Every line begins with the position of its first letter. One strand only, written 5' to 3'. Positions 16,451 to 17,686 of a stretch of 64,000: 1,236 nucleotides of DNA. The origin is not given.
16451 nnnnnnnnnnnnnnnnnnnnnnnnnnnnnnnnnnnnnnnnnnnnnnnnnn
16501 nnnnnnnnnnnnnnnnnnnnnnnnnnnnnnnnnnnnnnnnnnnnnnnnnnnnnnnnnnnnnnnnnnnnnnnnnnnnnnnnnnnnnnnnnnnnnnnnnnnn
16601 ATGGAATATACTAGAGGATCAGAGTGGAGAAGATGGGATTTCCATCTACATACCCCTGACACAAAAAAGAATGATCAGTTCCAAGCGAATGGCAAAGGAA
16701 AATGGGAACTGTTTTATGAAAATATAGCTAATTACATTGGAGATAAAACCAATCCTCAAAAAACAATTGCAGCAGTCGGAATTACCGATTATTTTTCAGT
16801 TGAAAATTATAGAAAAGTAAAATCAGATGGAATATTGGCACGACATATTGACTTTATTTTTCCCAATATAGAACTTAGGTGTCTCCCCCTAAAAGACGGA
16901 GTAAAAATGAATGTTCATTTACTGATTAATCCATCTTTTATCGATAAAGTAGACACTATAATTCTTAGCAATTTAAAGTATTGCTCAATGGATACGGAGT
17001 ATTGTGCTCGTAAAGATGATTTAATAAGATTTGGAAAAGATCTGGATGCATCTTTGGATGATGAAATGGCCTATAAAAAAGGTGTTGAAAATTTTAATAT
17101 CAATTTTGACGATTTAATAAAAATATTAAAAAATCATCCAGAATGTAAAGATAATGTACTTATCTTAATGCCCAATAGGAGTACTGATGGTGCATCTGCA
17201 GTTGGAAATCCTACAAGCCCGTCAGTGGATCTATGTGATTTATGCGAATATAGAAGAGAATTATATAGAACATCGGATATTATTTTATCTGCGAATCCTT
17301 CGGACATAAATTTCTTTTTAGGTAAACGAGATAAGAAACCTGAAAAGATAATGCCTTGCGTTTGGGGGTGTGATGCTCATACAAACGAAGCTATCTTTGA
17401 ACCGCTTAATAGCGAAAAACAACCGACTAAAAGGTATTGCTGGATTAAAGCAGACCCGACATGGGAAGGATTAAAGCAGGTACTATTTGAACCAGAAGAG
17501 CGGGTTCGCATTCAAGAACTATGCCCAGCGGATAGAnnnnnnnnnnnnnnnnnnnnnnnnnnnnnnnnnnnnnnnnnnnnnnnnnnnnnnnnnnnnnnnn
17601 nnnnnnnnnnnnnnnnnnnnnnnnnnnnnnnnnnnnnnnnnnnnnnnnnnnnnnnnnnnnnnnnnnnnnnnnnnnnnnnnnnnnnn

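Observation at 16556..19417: Single-polypeptide PHP nuclease plus Rad50/SMC-like ATPase wired into the RM operon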

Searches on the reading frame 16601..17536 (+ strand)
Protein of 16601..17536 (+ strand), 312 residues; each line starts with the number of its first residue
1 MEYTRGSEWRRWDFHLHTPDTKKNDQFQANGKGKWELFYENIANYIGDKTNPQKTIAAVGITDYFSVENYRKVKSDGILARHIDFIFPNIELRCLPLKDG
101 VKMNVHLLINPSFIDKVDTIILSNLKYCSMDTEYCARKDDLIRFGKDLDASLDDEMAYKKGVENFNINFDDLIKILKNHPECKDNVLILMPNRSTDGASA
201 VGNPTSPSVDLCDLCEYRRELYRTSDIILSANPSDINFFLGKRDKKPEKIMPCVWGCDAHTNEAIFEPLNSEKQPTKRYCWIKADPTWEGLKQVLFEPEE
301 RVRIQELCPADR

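Call 80: predict_structure(alignment_id=A5)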
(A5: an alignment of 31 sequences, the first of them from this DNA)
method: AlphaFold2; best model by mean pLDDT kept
length: 312 residues; sequences in the alignment: 31
mean_pLDDT: 91.2   pTM: 0.91
mean pLDDT of the five models: 91.2, 91.1, 90.4, 90.3, 89.7
residues with pLDDT >= 90: 244; 70-90: 45; 50-70: 15; < 50: 8
segments of 3 or more residues with pLDDT < 50: 1-5
pLDDT, mean of each block of 10 residues (from residue 1): 62 97 87 94 96 96 97 97 98 74 92 97 92 95 97 97 92 95 97 87 57 80 96 96 90 97 95 95 96 95 96 65
secondary structure, 60 per line:
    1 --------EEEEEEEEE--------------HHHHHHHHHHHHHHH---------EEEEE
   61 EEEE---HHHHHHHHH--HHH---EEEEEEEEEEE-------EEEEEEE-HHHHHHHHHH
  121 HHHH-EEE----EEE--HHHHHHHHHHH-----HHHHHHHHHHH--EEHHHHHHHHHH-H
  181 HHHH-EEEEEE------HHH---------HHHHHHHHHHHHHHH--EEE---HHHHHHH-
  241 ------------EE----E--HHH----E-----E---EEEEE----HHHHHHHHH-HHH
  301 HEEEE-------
elements in order: E9-17 H32-46 E56-64 H68-76 E85-95 E103-109 H111-124 E126-128 E133-135 H138-148 H154-164 H169-178 H180-184 E186-191 H210-224 E227-229 H233-239 E279-283 H288-296 H298-301 E302-305

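Call 83: fold_search(model_id=the predicted structure, library=pdb)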
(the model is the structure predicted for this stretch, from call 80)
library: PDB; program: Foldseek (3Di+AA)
matches with E <= 10: 543; with E <= 0.001: 20
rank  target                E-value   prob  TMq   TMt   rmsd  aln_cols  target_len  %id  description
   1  3o0f                  1.1e-06  1.00  0.38  0.41   9.6       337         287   11  Crystal structure of a putative metal-dependent phosphoesterase (BAD_1165) from bifidobacterium adolescentis atcc 15703  (released 2010-08-25)
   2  3e0f                  4.4e-06  1.00  0.36  0.39  10.2       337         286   10  Crystal structure of a putative metal-dependent phosphoesterase (bad_1165) from bifidobacterium adolescentis atcc 15703  (released 2008-09-02)
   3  9etk                  8.0e-06  1.00  0.41  0.45   9.6       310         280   12  Crystal structure of Vibrio cholerae RNase AM (released 2024-09-11)
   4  3e0d_A                1.1e-05  1.00  0.45  0.14   4.8       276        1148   13  Insights into the Replisome from the Crystral Structure of the Ternary Complex of the Eubacterial DNA Polymerase III a (released 2008-09-23)
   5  2hpi                  1.4e-05  1.00  0.45  0.14   4.8       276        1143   13  Eubacterial and Eukaryotic Replicative DNA Polymerases are not Homologous: X-ray Structure of DNA Polymerase III (released 2006-09-19)
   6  3f2b_A                1.4e-05  1.00  0.40  0.14   7.0       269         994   15  DNA Polymerase PolC from Geobacillus kaustophilus complex with DNA, dGTP, Mg and Zn (released 2009-01-20)
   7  4jom                  2.8e-05  1.00  0.44  0.17   4.9       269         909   12  Structure of E. coli Pol III 3mPHP mutant (released 2013-05-29)
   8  4iqj_C                2.8e-05  1.00  0.40  0.13   6.6       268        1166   15  Structure of PolIIIalpha-Tauc-DNA complex suggests an atomic model of the replisome (released 2013-03-13)
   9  2yb1                  4.9e-05  1.00  0.40  0.43   8.3       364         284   11  Structure of an amidohydrolase from Chromobacterium violaceum (EFI target EFI-500202) with bound Mn, AMP and phosphate. (released 2011-03-16)
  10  4gx8_B                5.2e-05  1.00  0.40  0.40   7.3       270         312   13  Crystal structure of a DNA polymerase III alpha-epsilon chimera (released 2013-04-03)
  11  4iqj_A                5.2e-05  1.00  0.43  0.14   5.5       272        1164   13  Structure of PolIIIalpha-Tauc-DNA complex suggests an atomic model of the replisome (released 2013-03-13)
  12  3f2c_A                5.5e-05  1.00  0.39  0.14   7.7       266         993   13  DNA Polymerase PolC from Geobacillus kaustophilus complex with DNA, dGTP and Mn (released 2009-01-20)
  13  4iqj_B                8.4e-05  1.00  0.44  0.14   5.4       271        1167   14  Structure of PolIIIalpha-Tauc-DNA complex suggests an atomic model of the replisome (released 2013-03-13)
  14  4gx9_B                1.3e-04  1.00  0.40  0.40   9.1       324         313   13  Crystal structure of a DNA polymerase III alpha-epsilon chimera (released 2013-04-03)
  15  5fkw_A                1.6e-04  1.00  0.44  0.17   5.7       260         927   12  cryo-EM structure of the E. coli replicative DNA polymerase complex bound to DNA (DNA polymerase III alpha, beta, epsi (released 2015-11-25)
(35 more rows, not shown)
